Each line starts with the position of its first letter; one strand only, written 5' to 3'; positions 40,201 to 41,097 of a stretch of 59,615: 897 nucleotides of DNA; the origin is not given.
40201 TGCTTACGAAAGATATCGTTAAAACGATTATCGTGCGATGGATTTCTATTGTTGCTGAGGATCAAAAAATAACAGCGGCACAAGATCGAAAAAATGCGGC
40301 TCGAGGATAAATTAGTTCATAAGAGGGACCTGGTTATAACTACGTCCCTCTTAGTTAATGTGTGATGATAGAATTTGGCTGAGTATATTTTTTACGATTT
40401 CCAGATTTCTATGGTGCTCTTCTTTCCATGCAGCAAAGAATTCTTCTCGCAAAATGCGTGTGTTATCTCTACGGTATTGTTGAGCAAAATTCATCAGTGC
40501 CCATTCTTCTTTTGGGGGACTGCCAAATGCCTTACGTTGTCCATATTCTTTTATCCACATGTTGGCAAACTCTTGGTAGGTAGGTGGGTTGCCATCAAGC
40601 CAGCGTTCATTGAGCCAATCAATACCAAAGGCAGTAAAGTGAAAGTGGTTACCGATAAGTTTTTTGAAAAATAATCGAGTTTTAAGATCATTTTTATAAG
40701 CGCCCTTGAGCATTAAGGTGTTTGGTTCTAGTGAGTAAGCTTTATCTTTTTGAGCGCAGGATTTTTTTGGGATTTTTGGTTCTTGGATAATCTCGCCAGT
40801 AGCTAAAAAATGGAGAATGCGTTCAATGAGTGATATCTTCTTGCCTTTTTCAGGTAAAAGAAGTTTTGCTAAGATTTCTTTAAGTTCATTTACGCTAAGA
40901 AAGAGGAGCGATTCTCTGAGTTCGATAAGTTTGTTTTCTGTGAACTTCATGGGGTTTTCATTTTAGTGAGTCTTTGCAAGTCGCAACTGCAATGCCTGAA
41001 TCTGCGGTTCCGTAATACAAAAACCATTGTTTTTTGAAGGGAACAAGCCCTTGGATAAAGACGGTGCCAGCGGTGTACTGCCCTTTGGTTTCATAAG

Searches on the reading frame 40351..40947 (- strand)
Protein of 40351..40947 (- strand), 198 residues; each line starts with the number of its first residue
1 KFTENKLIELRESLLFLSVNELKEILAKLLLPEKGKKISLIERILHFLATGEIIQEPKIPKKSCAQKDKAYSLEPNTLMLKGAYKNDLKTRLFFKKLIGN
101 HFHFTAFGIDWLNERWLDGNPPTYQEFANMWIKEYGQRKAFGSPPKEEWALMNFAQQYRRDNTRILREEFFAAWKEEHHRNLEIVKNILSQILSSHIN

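Call 4: search_protein_families(library=pfam, proteins=[window:40351-40947:-], max_evalue=0.1)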
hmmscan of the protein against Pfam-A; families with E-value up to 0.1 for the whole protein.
window:40351-40947:- (198 aa): 3 families
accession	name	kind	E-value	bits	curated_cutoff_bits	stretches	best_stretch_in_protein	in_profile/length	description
PF02037.33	SAP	-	7.1e-08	32.3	23.9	1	17-48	5-36/37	SAP domain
PF18953.6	SAP_new25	-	1.2e-05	25.3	26.3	1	20-57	11-48/51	SAP domain-containing new25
PF20026.4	DUF6434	-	5.3e-05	23.6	26.8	1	79-133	13-63/64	Domain of unknown function (DUF6434)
